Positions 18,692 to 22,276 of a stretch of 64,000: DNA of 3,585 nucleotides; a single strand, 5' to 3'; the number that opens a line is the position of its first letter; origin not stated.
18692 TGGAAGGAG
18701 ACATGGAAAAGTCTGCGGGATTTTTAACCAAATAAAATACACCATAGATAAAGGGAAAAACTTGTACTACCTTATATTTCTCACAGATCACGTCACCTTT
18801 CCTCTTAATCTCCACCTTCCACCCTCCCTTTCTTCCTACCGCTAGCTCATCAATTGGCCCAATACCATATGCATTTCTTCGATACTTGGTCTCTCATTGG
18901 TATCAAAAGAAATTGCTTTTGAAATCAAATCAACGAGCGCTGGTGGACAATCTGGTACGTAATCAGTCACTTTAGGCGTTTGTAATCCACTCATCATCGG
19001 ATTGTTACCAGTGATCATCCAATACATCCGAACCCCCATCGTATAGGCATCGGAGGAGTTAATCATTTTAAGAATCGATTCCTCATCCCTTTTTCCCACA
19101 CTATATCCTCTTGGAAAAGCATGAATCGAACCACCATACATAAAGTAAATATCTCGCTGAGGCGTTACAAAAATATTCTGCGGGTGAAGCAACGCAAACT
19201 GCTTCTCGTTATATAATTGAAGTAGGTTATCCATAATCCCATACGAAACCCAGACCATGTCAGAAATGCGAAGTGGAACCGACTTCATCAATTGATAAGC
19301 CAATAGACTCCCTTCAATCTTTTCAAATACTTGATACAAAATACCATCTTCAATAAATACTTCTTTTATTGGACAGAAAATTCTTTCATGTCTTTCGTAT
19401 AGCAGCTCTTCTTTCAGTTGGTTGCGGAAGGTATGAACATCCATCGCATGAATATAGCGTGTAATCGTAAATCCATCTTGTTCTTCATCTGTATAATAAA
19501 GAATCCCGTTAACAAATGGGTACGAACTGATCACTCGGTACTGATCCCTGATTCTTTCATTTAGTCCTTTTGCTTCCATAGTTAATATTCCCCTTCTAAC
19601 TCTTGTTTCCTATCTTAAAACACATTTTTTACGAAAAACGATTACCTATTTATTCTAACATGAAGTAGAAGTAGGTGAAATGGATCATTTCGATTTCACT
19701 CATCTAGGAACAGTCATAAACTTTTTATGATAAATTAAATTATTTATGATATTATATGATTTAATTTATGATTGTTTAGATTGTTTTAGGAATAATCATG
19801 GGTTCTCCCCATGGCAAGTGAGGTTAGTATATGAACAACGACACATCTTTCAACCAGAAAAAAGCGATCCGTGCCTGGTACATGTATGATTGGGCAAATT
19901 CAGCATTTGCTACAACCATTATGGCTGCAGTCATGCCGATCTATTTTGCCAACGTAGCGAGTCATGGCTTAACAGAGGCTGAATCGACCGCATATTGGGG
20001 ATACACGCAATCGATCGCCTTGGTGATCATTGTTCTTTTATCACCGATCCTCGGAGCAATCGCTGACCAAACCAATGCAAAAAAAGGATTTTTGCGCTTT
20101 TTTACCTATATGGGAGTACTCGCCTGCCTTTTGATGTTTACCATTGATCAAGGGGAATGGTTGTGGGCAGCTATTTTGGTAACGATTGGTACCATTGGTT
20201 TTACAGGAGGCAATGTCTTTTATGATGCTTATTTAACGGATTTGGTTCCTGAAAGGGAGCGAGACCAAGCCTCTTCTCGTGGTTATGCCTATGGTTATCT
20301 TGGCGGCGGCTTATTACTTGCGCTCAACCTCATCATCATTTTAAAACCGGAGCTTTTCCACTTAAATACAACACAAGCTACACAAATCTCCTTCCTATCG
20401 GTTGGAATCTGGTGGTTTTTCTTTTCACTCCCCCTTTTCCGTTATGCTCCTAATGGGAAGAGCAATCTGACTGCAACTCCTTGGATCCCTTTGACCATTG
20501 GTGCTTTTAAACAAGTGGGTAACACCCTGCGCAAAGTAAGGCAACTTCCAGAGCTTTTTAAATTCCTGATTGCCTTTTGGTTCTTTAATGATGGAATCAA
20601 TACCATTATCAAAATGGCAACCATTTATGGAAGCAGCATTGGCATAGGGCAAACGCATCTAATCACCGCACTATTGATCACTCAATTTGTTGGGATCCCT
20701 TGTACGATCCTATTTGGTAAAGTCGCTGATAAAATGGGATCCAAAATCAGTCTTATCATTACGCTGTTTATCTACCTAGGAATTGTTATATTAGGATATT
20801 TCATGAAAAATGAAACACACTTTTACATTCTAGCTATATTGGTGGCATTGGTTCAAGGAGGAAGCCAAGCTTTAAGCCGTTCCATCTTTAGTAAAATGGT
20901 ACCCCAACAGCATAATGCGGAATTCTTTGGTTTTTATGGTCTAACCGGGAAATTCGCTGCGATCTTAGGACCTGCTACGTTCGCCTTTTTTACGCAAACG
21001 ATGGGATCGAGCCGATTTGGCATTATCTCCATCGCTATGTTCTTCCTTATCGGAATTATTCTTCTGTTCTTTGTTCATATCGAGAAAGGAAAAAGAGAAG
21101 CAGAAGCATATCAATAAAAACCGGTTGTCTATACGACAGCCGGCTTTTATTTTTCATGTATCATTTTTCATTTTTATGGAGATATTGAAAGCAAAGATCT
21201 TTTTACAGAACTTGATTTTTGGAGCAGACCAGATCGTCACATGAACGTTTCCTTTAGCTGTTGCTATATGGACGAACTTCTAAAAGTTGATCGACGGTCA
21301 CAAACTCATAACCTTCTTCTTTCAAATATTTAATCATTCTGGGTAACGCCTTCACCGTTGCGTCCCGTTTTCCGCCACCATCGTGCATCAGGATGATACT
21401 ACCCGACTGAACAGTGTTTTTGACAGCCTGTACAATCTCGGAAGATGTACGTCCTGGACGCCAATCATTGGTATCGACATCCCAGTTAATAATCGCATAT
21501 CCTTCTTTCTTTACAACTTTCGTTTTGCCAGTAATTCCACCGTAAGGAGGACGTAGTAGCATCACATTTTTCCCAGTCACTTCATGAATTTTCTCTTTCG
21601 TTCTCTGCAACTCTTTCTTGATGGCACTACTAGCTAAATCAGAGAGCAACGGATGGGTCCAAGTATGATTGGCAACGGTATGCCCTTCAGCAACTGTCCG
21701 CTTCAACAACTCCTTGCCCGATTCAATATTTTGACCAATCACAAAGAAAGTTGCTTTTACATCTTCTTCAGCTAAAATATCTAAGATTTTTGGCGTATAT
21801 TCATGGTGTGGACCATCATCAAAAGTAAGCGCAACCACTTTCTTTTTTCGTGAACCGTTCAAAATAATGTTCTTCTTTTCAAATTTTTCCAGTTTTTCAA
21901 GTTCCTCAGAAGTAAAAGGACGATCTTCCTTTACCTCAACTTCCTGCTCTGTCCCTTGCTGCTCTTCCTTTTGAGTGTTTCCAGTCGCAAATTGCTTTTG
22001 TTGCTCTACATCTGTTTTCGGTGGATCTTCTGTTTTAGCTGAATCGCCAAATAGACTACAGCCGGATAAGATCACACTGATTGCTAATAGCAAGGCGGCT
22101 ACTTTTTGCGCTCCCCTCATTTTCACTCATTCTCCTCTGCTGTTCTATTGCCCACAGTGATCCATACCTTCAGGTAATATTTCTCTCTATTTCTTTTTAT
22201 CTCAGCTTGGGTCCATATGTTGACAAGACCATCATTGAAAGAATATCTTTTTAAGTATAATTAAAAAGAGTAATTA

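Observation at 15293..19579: Four-gene operon: pseudokinase, TPR-ectodomain pseudokinase, secreted mini-protein, M50 protease (candidate peptide-sensing module)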

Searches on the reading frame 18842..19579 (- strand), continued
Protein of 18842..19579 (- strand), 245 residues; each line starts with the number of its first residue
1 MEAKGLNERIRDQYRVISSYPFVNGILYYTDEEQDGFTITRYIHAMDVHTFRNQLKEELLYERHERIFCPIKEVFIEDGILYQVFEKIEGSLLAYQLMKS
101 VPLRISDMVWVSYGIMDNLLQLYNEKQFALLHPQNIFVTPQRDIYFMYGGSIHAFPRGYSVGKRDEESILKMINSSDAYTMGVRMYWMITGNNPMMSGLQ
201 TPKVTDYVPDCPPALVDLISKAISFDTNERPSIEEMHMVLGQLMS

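Call 48: find_encoding_contigs(protein=P0164, flank=8000, max_places=1)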
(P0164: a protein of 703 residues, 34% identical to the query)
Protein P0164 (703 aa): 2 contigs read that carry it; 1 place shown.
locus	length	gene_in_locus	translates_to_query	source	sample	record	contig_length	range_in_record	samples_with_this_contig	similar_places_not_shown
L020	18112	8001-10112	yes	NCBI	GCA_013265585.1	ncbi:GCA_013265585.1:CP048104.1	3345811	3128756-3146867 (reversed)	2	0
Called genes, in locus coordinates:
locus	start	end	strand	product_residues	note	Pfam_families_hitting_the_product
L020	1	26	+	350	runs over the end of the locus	PF00988:CPSase_sm_chain, PF00117:GATase, PF07722:Peptidase_C26 (faint)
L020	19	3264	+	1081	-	PF25596:CPSase_L_D1, PF02786:CPSase_L_D2, PF02787:CPSase_L_D3, PF25596:CPSase_L_D1, PF02655:ATP-grasp_3, PF02222:ATP-grasp, PF02786:CPSase_L_D2, PF15632:ATPgrasp_Ter, +5 more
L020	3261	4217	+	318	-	PF02729:OTCace_N, PF00185:OTCace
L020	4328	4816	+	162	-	PF00583:Acetyltransf_1, PF13302:Acetyltransf_3 (weak), PF13480:Acetyltransf_6 (faint), PF13527:Acetyltransf_9 (weak), PF13673:Acetyltransf_10 (weak), PF13508:Acetyltransf_7, PF08445:FR47 (weak)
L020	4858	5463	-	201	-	PF04203:Sortase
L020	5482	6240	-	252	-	-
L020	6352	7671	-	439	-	PF07690:MFS_1, PF11700:ATG22, PF07690:MFS_1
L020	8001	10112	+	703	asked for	PF13176:TPR_7 (faint), PF00515:TPR_1 (faint), PF07719:TPR_2 (faint), PF09295:ChAPs (faint), PF12895:ANAPC3 (faint), PF13432:TPR_16 (weak), PF14559:TPR_19, PF13432:TPR_16 (weak), +9 more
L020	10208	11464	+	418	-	PF13439:Glyco_transf_4, PF13579:Glyco_trans_4_4, PF00534:Glycos_transf_1, PF13692:Glyco_trans_1_4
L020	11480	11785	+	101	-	PF05103:DivIVA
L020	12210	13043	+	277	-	-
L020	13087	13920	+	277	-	PF15575:Imm49 (faint)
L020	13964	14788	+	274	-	-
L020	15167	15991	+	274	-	PF15575:Imm49 (weak)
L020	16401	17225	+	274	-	PF15575:Imm49 (faint)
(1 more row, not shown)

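Call 50: find_encoding_contigs(protein=P0162, flank=6000, max_places=1)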
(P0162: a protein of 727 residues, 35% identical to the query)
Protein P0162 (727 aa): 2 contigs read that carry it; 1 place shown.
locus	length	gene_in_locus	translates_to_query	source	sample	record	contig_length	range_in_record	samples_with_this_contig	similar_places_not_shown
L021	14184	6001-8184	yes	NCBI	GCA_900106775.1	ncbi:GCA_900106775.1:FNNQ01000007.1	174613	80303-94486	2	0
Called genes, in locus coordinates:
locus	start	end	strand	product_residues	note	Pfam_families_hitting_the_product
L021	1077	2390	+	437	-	PF00092:VWA, PF06707:DUF1194 (weak), PF13519:VWA_2, PF13768:VWA_3 (weak)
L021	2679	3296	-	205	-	PF04203:Sortase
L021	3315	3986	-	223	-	-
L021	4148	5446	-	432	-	PF07690:MFS_1, PF11700:ATG22, PF12832:MFS_1_like (weak), PF07690:MFS_1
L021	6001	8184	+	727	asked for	PF13431:TPR_17 (faint), PF00515:TPR_1 (faint), PF07719:TPR_2 (faint), PF13181:TPR_8 (faint), PF14559:TPR_19 (weak), PF13432:TPR_16 (weak), PF14559:TPR_19 (weak), PF13432:TPR_16 (weak), +7 more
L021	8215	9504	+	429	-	PF13579:Glyco_trans_4_4, PF13439:Glyco_transf_4, PF00534:Glycos_transf_1, PF13692:Glyco_trans_1_4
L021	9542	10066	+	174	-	PF05103:DivIVA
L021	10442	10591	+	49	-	-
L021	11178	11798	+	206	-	PF04893:Yip1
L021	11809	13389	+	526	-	PF14029:DUF4244, PF14412:AHH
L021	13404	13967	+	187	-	PF07791:Imm11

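Call 51: find_encoding_contigs(protein=P0163, flank=6000, max_places=1)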
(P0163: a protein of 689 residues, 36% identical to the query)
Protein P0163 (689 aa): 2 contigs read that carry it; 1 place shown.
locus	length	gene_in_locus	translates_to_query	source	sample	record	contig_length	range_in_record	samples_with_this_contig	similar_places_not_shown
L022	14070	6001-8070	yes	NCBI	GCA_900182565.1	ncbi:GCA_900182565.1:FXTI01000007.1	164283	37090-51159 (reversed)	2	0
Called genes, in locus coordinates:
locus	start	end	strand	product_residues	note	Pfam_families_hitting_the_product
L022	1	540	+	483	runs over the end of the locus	PF04294:VanW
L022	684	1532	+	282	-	PF00583:Acetyltransf_1 (faint)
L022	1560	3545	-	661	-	-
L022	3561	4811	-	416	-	PF13535:ATP-grasp_4 (weak)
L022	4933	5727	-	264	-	-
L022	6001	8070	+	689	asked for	PF25060:ARM_TT21_2nd (weak), PF12569:NatA_aux_su (weak), PF14559:TPR_19 (weak), PF13181:TPR_8 (weak), PF13424:TPR_12 (weak), PF14559:TPR_19 (weak), PF00515:TPR_1 (weak), PF07719:TPR_2, +17 more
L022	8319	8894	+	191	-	PF00440:TetR_N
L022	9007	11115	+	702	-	PF03176:MMPL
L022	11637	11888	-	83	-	PF27145:YfhS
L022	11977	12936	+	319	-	PF03851:UvdE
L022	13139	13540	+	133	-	PF00583:Acetyltransf_1, PF13480:Acetyltransf_6 (weak), PF13673:Acetyltransf_10, PF13508:Acetyltransf_7, PF08445:FR47 (weak)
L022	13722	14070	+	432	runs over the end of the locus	PF00082:Peptidase_S8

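Call 52: find_encoding_contigs(protein=P0159, flank=6000, max_places=1)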
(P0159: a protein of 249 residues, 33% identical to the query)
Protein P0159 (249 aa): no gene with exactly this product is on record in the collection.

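Call 67: search_protein_families(library=padloc, proteins=[window:18842-19579:-], max_evalue=0.01)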
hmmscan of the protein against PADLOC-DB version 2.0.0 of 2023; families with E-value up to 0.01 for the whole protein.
window:18842-19579:- (245 aa): 9 families
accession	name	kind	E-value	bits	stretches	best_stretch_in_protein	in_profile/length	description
PDLC04047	PD-T4-6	-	6e-07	26.9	0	173-222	190-250/327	-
PDLC04042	PD-T4-6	-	6.2e-07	27.3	0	174-236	191-265/292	-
PDLC04048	PD-T4-6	-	1.2e-06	26.1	1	64-147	70-153/354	-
PDLC04138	mad6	-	2e-05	21.7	1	176-244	237-314/659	mads_6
PDLC04053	PD-T4-6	-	5.7e-05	20.7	0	71-144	74-149/311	-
PDLC04054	PD-T4-6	-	8.6e-05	20.1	1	176-232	194-261/347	-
PDLC04060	PD-T4-6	-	0.00021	18.4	0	175-196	189-210/486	-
PDLC04057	PD-T4-6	-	0.00031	17.9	0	173-243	188-270/443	-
PDLC04050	PD-T4-6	-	0.007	13.3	0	175-233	246-315/480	-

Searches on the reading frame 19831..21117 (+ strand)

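Call 55: search_protein_families(library=pfam, proteins=[window:19831-21117:+], max_evalue=0.00001)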
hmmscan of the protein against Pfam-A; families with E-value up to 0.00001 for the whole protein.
window:19831-21117:+ (428 aa): 3 families
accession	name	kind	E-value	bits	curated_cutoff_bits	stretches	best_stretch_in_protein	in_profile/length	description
PF11700.14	ATG22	-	1.2e-76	258.8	24.1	1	49-425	66-482/482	Vacuole effluxer Atg22 like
PF07690.21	MFS_1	-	2.1e-22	80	33.4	2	26-325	7-288/347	Major Facilitator Superfamily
PF12832.13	MFS_1_like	-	1.5e-06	27.9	25.2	1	57-370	37-343/373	MFS_1 like family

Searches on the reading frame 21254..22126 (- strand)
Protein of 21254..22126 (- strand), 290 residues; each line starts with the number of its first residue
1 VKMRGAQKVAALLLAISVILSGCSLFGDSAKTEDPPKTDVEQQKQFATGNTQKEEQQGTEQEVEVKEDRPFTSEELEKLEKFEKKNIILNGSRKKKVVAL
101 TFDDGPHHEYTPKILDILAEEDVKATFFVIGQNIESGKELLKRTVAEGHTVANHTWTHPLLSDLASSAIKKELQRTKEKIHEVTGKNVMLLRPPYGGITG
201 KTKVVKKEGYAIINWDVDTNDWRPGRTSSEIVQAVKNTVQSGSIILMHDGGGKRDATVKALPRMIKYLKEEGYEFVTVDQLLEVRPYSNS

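Call 55: search_protein_families(library=pfam, proteins=[window:21254-22126:-], max_evalue=0.00001)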
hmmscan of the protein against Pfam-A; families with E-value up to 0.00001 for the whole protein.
window:21254-22126:- (290 aa): 1 family
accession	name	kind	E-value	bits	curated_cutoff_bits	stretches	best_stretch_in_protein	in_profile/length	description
PF01522.26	Polysacc_deac_1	-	2.5e-42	144.2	23.1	1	92-211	3-122/124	Polysaccharide deacetylase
